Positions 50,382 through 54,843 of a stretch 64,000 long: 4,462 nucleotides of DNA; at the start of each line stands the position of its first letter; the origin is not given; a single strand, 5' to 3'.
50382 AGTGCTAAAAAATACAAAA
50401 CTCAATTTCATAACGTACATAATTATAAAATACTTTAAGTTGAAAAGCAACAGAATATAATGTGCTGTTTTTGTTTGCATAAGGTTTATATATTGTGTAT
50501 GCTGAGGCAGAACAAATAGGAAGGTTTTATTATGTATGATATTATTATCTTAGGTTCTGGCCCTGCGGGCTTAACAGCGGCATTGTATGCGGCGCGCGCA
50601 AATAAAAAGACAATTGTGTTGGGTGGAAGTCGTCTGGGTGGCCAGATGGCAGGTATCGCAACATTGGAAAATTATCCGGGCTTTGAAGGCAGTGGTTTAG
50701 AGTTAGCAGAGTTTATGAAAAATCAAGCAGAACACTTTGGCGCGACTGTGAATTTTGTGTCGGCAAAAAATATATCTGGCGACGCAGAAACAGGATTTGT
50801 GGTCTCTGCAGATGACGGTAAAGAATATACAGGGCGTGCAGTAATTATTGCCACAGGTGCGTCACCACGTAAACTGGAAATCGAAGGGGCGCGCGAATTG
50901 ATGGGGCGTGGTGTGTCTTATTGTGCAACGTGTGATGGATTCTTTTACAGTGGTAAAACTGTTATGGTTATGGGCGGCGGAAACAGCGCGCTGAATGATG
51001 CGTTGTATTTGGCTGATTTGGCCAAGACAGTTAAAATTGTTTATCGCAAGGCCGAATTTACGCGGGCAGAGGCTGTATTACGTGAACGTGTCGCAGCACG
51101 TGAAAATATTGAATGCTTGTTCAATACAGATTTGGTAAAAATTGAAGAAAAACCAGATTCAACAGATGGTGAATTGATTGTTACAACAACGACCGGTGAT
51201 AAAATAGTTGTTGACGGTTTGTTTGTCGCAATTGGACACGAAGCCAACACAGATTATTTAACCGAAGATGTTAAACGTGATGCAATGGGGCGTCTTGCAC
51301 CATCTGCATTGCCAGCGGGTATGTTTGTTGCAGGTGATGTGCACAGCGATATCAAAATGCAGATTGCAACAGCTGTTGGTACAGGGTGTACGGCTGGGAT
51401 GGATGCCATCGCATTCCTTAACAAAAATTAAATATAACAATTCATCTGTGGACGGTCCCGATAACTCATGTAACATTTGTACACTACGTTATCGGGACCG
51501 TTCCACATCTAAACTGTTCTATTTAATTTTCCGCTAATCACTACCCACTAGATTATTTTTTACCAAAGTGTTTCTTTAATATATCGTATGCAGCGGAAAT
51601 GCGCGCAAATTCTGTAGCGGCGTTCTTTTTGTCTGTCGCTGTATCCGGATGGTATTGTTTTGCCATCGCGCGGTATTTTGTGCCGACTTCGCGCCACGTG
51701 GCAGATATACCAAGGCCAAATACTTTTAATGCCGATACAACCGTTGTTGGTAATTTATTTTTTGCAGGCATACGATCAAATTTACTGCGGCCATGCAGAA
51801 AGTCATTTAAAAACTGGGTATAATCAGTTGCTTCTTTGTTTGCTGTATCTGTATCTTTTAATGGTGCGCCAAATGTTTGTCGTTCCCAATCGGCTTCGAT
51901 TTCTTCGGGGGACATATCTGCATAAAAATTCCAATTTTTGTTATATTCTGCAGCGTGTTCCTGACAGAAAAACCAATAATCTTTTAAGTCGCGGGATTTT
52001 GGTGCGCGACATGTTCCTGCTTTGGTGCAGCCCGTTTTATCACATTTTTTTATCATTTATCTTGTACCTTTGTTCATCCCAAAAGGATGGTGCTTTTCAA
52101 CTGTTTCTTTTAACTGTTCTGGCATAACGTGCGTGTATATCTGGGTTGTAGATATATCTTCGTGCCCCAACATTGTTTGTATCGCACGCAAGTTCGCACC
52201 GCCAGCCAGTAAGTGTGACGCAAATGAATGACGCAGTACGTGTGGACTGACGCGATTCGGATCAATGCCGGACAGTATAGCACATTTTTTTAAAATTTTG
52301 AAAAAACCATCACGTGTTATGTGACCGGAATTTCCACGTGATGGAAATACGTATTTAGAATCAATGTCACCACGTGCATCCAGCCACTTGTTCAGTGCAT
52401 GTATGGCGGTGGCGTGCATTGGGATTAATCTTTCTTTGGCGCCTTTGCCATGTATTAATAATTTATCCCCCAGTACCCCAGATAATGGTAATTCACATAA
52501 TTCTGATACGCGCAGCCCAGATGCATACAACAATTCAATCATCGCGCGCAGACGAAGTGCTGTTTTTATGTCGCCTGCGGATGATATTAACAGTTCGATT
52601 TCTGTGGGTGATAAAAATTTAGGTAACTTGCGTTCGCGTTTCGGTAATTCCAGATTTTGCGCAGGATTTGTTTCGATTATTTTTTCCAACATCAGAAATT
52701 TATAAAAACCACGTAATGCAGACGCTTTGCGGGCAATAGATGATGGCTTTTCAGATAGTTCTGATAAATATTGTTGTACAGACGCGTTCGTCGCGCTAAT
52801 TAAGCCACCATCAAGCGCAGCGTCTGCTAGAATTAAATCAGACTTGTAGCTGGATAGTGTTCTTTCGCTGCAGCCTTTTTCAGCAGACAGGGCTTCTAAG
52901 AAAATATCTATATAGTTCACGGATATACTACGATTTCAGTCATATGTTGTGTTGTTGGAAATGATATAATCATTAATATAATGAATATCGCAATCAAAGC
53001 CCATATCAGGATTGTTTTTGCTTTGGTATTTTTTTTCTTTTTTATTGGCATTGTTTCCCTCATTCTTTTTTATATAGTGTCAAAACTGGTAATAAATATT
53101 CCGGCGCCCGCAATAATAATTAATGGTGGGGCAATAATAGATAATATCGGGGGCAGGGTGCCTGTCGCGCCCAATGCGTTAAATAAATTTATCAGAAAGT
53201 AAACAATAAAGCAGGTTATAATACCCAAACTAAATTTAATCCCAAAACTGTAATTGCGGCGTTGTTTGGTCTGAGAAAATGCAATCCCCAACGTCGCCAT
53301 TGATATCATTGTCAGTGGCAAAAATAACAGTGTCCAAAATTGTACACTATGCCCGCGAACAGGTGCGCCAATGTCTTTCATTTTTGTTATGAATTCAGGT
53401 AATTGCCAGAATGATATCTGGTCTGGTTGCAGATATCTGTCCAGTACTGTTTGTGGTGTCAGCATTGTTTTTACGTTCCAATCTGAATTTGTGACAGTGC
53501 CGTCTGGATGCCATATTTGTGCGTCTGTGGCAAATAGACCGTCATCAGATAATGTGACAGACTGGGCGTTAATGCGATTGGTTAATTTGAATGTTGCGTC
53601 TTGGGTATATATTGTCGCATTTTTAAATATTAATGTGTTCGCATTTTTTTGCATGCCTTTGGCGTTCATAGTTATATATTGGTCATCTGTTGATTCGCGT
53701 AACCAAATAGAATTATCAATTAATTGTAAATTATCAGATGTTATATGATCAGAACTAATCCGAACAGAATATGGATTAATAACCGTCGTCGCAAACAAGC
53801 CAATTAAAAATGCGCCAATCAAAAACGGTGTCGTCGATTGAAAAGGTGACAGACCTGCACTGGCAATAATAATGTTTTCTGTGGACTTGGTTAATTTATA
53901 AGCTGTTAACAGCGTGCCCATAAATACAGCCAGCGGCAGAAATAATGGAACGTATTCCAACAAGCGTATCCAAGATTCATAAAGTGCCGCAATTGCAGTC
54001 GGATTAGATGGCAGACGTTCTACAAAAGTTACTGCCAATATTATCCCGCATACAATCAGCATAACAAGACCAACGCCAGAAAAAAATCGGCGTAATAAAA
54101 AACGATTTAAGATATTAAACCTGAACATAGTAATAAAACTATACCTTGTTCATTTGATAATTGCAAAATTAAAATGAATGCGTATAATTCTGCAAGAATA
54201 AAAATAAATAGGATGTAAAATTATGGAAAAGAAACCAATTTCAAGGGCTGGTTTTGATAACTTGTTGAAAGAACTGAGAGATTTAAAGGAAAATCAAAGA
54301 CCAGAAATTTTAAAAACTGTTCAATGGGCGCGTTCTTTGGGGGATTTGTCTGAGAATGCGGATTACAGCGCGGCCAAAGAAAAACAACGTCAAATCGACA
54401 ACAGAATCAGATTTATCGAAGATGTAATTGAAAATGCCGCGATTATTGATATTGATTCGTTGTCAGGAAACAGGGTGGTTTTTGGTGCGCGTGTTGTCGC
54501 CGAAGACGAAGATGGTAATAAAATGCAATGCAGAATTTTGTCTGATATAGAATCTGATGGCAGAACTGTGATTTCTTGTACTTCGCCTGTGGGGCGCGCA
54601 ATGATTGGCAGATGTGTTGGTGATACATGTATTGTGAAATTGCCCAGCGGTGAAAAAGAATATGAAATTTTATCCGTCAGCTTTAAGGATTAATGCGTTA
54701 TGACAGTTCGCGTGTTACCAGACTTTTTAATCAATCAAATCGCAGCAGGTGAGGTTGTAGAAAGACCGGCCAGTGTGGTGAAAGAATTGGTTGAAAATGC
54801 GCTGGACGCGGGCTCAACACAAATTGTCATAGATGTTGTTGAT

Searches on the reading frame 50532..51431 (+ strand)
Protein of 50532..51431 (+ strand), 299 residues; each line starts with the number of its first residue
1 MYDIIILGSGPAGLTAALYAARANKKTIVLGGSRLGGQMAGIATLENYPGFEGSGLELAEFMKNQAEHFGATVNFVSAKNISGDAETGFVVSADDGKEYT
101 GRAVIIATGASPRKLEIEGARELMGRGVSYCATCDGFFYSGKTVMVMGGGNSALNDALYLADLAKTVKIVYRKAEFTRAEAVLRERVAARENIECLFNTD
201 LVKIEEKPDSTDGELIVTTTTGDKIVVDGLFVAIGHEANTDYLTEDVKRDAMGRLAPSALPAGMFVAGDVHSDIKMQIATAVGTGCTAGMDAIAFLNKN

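Call 45: search_protein_families(library=pfam, proteins=[window:50532-51431:+], max_evalue=0.001)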
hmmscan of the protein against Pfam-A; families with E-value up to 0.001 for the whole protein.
window:50532-51431:+ (299 aa): 11 families
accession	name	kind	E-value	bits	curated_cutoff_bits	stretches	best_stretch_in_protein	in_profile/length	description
PF07992.20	Pyr_redox_2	-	3.7e-39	135.3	26.1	1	2-285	1-291/291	Pyridine nucleotide-disulphide oxidoreductase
PF13738.12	Pyr_redox_3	-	7.1e-22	78.4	30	1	54-247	79-278/305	Pyridine nucleotide-disulphide oxidoreductase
PF00070.33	Pyr_redox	-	6.9e-10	39.7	22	1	144-210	2-72/82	Pyridine nucleotide-disulphide oxidoreductase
PF03486.20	HI0933_like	-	1.8e-06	28.1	50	0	3-32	2-31/244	HI0933-like protein Rossmann domain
PF12831.13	FAD_oxidored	-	5.1e-06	26.5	27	1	3-41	1-40/416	FAD dependent oxidoreductase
PF01266.30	DAO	-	1e-05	25.7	27.9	0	3-37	1-37/353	FAD dependent oxidoreductase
PF01946.23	Thi4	-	1.3e-05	25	26.2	1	3-38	19-62/235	Thi4 family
PF00890.30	FAD_binding_2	-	5.8e-05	22.9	20.4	1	3-31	1-29/414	FAD binding domain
PF13434.12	Lys_Orn_oxgnase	-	0.00011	21.9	21.3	0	67-180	112-229/339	L-lysine 6-monooxygenase/L-ornithine 5-monooxygenase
PF01134.28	GIDA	-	0.00021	20.9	22.1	0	3-45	1-38/391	Glucose inhibited division protein A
PF13450.12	NAD_binding_8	-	0.00027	21.6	21.9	1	6-43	1-39/68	NAD(P)-binding Rossmann-like domain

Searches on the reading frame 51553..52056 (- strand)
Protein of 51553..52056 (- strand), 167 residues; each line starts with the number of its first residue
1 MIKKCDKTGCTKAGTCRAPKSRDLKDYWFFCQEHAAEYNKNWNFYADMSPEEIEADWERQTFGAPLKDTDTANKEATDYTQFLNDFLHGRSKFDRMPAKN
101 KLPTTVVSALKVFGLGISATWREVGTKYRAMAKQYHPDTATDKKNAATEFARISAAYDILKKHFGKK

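Call 45: search_protein_families(library=pfam, proteins=[window:51553-52056:-], max_evalue=0.001)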
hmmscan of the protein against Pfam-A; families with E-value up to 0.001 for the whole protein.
window:51553-52056:- (167 aa): 1 family
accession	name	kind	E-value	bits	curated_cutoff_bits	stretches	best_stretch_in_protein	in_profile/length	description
PF00226.36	DnaJ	-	3.6e-11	43.4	27.8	1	112-162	5-55/63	DnaJ domain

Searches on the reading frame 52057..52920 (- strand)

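Call 46: search_protein_families(library=pfam, proteins=[window:52057-52920:-], max_evalue=0.001)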
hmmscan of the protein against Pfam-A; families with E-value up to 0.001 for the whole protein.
window:52057-52920:- (287 aa): 2 families
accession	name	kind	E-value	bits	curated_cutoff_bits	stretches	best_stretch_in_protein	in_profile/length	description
PF00589.27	Phage_integrase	-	6.3e-42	143.7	27.1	1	101-267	1-170/172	Phage integrase family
PF02899.23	Phage_int_SAM_1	-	3.3e-16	59.8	22.3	1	4-80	1-83/83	Phage integrase, N-terminal SAM-like domain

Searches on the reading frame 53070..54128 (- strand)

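Call 46: search_protein_families(library=pfam, proteins=[window:53070-54128:-], max_evalue=0.001)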
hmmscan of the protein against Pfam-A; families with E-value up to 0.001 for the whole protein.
window:53070-54128:- (352 aa): 1 family
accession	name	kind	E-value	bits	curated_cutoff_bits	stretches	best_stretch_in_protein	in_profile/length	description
PF03739.19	LptF_LptG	-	1.5e-43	149.6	27.9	1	9-345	1-350/353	Lipopolysaccharide export system permease LptF/LptG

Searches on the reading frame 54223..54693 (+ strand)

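Call 46: search_protein_families(library=pfam, proteins=[window:54223-54693:+], max_evalue=0.001)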
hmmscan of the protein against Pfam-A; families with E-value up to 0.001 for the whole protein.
window:54223-54693:+ (156 aa): 2 families
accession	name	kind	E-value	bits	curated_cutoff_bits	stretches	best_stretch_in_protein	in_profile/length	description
PF03449.20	GreA_GreB_N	-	7.4e-27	93.8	24.5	1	5-74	2-71/71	Transcription elongation factor, N-terminal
PF01272.25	GreA_GreB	-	1.2e-18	67.3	26.9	1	83-153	4-76/77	Transcription elongation factor, GreA/GreB, C-term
